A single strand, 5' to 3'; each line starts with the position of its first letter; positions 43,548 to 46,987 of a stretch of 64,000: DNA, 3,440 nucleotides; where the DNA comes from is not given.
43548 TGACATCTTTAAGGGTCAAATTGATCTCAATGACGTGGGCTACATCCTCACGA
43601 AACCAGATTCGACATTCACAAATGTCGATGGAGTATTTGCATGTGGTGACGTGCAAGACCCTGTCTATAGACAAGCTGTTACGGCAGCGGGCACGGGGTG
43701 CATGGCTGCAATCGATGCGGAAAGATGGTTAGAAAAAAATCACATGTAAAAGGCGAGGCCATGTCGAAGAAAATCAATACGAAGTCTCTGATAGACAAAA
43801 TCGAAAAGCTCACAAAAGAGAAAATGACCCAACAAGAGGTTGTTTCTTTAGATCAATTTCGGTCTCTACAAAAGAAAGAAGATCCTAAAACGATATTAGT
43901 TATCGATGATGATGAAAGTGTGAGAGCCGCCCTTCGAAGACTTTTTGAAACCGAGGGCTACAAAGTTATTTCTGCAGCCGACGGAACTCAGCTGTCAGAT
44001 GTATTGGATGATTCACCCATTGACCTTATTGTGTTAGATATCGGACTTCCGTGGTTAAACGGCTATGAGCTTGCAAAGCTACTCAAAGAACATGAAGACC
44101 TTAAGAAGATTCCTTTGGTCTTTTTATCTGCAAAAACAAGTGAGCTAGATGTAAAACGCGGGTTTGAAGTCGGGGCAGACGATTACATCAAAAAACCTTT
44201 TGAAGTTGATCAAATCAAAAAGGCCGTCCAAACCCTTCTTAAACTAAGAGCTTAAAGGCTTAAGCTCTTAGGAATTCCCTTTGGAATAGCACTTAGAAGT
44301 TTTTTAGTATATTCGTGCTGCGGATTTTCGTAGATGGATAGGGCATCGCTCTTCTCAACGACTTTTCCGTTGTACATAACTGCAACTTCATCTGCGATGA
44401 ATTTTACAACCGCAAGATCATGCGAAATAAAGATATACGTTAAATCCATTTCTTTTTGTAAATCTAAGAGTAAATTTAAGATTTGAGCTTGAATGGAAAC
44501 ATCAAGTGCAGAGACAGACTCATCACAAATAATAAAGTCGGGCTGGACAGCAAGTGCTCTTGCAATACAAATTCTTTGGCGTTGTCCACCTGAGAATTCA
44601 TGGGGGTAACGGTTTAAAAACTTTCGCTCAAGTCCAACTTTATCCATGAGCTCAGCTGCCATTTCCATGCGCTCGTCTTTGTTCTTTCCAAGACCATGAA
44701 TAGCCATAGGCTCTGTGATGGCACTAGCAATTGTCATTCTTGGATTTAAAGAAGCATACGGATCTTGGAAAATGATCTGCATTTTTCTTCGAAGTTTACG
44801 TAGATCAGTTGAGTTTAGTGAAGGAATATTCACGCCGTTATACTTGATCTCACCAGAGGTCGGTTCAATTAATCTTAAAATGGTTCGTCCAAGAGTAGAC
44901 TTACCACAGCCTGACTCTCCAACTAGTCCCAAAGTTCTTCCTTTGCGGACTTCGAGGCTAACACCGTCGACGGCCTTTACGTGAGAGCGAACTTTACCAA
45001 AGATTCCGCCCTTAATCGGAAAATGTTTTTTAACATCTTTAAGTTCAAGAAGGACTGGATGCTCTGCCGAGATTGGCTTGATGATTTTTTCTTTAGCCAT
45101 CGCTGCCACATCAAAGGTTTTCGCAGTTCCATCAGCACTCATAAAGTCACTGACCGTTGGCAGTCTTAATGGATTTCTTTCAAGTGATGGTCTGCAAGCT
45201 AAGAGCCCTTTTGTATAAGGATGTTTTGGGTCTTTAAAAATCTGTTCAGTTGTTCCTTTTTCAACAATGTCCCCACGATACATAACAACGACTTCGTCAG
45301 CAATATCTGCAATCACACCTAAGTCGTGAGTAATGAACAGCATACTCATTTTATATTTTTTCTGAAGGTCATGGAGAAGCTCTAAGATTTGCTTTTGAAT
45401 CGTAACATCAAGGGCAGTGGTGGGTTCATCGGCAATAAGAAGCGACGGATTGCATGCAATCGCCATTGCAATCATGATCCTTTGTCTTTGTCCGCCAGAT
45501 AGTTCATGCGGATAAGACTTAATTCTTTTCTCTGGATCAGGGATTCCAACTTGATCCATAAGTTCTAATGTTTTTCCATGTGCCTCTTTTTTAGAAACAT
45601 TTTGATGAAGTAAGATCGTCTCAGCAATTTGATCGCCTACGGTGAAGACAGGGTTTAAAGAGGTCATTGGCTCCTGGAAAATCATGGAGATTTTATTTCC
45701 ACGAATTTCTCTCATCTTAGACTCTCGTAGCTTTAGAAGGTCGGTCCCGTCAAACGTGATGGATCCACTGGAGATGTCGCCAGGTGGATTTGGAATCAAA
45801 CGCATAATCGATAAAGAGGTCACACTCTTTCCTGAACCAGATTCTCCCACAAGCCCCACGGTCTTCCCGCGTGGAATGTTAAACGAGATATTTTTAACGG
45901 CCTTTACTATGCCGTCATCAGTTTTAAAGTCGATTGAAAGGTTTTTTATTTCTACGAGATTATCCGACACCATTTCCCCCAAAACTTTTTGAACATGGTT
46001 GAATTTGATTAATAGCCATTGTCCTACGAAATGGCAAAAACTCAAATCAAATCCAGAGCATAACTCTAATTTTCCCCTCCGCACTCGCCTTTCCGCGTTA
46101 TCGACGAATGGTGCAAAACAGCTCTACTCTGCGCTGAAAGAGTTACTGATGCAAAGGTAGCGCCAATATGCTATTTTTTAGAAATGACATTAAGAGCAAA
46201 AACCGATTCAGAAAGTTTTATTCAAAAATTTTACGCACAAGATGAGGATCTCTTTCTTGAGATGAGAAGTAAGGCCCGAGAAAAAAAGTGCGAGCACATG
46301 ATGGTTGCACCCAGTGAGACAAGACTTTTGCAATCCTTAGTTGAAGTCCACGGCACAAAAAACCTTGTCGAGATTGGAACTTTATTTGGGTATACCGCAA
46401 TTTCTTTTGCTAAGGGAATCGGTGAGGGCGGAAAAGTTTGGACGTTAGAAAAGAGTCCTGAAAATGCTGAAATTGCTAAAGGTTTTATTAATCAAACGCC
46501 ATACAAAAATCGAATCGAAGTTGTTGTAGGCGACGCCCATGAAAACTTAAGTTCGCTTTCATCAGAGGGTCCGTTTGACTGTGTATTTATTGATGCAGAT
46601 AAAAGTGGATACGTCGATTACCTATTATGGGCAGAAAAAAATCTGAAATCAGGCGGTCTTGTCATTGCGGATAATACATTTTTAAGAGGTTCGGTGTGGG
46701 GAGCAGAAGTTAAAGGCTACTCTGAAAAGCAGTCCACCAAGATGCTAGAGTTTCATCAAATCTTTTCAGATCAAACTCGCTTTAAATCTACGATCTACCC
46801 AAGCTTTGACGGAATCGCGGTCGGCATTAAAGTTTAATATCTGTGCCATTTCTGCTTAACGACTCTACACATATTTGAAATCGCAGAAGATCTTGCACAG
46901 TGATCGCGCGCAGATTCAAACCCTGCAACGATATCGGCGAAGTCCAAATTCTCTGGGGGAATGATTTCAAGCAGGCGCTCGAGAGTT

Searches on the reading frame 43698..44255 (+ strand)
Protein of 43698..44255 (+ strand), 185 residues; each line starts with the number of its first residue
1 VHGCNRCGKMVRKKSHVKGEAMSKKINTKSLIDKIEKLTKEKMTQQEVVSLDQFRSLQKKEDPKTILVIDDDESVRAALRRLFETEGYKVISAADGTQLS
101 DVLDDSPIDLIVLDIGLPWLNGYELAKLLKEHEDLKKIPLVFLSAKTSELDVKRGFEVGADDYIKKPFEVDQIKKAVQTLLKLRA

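Call 11: search_protein_families(library=pfam, proteins=[window:43698-44255:+], max_evalue=0.01)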
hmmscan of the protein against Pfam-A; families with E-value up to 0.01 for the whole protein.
window:43698-44255:+ (185 aa): 2 families
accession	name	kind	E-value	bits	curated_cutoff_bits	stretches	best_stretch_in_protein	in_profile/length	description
PF00072.30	Response_reg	-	2.5e-28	98.9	30.2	1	66-178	1-111/111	Response regulator receiver domain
PF11748.13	DUF3306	-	0.0015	19.8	25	1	21-92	40-105/120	Protein of unknown function (DUF3306)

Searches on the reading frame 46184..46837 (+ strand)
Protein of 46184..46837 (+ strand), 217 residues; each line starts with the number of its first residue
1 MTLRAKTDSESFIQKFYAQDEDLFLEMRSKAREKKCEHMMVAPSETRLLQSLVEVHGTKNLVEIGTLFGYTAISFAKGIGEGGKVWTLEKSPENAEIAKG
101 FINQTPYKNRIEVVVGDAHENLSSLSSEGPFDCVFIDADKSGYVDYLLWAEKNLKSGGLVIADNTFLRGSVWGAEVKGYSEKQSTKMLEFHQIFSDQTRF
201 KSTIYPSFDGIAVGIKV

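Call 11: search_protein_families(library=pfam, proteins=[window:46184-46837:+], max_evalue=0.01)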
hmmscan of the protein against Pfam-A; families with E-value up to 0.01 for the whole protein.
window:46184-46837:+ (217 aa): 4 families
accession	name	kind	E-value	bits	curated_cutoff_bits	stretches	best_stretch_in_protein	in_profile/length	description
PF01596.23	Methyltransf_3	-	5.5e-38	130.8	22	1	18-215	5-202/204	O-methyltransferase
PF13578.12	Methyltransf_24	-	4.1e-13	50.5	26.3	1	62-164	1-104/105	Methyltransferase domain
PF01135.25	PCMT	-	6.3e-07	29.8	20.3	1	38-161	54-170/210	Protein-L-isoaspartate(D-aspartate) O-methyltransferase (PCMT)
PF13847.12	Methyltransf_31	-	0.00017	21.7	27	1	59-164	5-111/145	Methyltransferase domain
